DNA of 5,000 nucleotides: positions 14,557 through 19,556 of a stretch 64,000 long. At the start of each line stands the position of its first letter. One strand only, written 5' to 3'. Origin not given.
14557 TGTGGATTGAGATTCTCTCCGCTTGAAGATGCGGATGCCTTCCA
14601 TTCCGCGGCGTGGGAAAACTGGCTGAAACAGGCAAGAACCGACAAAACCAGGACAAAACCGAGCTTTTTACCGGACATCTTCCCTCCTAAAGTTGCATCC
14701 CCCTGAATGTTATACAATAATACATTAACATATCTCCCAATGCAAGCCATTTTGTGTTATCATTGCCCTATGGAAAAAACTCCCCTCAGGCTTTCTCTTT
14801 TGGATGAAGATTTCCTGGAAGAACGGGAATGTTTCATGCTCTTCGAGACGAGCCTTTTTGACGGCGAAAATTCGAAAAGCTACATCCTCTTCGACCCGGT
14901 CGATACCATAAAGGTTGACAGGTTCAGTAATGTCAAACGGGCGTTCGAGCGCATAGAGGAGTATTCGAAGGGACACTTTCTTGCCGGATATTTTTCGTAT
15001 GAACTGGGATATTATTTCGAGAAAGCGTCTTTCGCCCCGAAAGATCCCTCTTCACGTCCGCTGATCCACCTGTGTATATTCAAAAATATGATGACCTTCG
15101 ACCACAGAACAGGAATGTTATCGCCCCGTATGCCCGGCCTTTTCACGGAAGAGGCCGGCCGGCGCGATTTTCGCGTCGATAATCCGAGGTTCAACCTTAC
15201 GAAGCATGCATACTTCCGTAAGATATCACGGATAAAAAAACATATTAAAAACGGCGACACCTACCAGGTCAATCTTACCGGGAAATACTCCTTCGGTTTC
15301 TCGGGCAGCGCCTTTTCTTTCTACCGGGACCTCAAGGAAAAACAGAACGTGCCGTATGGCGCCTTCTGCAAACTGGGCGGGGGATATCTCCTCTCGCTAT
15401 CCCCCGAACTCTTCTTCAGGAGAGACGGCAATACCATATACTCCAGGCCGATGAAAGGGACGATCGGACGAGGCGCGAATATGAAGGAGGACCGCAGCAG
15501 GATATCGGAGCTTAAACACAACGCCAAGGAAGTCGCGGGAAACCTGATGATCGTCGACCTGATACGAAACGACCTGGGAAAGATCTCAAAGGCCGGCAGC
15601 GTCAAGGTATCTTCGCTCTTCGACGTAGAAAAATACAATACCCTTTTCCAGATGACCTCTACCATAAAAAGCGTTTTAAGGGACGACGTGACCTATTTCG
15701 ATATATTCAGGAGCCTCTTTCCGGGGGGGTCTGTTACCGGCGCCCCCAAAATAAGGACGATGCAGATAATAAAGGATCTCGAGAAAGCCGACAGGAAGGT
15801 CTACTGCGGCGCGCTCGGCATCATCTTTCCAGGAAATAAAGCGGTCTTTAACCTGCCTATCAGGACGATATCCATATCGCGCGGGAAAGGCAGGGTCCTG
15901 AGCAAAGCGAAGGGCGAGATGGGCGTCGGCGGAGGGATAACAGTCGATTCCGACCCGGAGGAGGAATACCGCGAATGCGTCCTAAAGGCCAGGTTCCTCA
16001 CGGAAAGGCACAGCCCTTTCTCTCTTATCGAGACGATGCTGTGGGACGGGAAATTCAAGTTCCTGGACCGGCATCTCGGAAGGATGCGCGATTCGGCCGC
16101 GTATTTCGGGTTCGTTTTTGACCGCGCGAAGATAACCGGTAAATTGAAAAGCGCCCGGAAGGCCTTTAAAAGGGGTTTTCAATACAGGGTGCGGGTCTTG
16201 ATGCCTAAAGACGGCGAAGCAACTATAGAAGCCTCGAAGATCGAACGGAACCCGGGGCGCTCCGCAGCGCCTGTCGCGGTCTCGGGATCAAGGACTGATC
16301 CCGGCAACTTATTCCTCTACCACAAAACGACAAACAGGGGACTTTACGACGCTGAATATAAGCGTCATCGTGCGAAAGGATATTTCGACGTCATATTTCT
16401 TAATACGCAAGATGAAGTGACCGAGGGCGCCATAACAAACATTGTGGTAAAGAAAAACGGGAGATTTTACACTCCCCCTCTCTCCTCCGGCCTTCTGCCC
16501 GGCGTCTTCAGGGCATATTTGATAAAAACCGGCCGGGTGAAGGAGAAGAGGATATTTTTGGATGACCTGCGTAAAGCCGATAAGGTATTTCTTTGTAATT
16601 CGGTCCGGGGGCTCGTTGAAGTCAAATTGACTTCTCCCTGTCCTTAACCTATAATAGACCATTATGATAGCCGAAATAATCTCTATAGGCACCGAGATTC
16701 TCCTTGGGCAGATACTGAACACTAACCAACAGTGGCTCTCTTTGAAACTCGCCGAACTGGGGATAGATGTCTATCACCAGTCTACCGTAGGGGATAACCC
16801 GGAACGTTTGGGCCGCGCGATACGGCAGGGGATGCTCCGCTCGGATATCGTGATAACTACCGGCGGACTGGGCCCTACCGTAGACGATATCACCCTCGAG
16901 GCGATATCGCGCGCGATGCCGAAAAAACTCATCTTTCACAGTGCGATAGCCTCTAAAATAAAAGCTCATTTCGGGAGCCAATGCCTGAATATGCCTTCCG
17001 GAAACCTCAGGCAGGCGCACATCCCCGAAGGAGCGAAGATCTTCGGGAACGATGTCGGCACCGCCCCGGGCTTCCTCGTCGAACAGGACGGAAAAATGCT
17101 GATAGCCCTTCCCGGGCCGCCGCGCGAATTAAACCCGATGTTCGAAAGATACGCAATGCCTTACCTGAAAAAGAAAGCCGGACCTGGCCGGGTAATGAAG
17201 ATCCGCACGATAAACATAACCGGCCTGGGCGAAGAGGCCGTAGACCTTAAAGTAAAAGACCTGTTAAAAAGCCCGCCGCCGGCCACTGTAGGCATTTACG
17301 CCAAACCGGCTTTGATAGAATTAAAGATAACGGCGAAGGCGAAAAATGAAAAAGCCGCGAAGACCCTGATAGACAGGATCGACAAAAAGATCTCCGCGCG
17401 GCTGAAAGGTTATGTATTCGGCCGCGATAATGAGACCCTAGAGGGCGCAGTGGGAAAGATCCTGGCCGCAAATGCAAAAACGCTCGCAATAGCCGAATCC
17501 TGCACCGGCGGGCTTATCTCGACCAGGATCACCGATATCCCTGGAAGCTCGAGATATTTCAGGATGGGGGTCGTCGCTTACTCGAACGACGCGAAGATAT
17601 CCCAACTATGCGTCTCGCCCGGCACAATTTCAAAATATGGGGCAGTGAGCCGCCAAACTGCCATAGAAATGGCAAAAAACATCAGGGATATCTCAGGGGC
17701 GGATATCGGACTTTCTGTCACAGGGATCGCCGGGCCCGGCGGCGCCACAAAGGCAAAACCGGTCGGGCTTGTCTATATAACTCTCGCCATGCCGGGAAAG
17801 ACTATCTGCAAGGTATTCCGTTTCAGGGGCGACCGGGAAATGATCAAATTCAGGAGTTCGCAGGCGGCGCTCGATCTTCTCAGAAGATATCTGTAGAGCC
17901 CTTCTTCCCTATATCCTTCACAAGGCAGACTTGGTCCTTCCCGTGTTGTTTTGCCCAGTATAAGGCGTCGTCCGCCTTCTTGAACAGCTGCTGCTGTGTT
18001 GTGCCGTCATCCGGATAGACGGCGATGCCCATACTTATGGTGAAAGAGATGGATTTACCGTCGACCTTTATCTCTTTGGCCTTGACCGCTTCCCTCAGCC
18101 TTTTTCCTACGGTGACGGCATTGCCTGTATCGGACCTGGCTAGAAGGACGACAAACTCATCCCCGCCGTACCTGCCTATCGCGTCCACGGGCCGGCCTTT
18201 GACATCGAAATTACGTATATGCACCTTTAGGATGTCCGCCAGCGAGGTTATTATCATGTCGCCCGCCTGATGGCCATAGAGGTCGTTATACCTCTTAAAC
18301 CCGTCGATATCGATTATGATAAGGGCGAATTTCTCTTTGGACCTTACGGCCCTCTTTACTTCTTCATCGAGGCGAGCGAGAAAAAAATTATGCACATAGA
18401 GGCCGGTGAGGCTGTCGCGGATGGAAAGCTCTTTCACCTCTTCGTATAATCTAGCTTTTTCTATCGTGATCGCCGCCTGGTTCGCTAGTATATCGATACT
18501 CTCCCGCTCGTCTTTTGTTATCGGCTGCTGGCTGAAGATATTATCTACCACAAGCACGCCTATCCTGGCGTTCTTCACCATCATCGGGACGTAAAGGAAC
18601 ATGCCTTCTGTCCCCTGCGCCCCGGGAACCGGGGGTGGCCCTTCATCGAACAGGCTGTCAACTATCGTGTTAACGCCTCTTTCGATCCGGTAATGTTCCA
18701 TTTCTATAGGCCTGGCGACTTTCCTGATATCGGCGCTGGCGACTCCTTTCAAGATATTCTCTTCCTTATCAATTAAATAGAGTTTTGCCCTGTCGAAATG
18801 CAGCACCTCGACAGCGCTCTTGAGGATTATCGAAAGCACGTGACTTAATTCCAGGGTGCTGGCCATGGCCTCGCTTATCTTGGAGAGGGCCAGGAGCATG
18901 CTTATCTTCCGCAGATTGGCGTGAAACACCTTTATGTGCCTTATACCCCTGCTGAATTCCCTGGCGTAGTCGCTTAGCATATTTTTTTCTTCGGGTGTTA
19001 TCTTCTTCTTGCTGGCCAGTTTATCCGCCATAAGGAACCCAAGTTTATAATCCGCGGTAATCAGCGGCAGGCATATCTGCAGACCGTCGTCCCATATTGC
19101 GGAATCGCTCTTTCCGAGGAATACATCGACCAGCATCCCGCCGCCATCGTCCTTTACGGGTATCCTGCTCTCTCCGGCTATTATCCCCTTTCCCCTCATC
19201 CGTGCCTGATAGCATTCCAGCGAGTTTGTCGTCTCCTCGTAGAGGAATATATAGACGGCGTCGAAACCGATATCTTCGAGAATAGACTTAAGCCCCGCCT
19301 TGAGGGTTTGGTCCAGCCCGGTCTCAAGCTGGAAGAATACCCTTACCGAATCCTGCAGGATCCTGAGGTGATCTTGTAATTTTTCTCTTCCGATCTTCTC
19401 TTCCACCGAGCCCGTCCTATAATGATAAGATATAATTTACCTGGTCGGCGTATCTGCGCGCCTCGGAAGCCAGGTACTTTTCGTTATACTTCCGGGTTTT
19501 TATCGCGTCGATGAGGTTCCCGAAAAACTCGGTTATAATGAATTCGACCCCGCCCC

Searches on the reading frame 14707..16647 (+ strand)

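Call 41: search_protein_families(library=pfam, proteins=[window:14707-16647:+], max_evalue=0.0001)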
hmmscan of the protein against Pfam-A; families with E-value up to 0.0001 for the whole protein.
window:14707-16647:+ (646 aa): 3 families
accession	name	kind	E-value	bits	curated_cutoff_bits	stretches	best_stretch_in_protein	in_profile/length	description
PF00425.24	Chorismate_bind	-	1.9e-79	267.3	27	1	166-427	2-257/257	chorismate binding enzyme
PF01063.24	Aminotran_4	-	2.1e-45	155.7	28.5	1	440-640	2-221/223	Amino-transferase class IV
PF04715.19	Anth_synt_I_N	-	3.2e-06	27.9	23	1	73-135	75-135/140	Anthranilate synthase component I, N terminal region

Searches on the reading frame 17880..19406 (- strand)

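Call 41: search_protein_families(library=pfam, proteins=[window:17880-19406:-], max_evalue=0.0001)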
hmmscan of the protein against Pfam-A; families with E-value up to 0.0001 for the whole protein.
window:17880-19406:- (508 aa): 4 families
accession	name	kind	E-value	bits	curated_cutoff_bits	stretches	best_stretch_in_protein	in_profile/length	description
PF00990.26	GGDEF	-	1.5e-41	142.3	23.8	1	329-491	2-160/161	Diguanylate cyclase, GGDEF domain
PF13492.12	GAF_3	-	7.9e-14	52.6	27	1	187-316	2-128/129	GAF domain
PF01590.32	GAF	-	1.3e-09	39.1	22.4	1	187-315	2-133/133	GAF domain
PF13185.12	GAF_2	-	2.4e-09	37.9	28.6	1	186-316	3-136/136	GAF domain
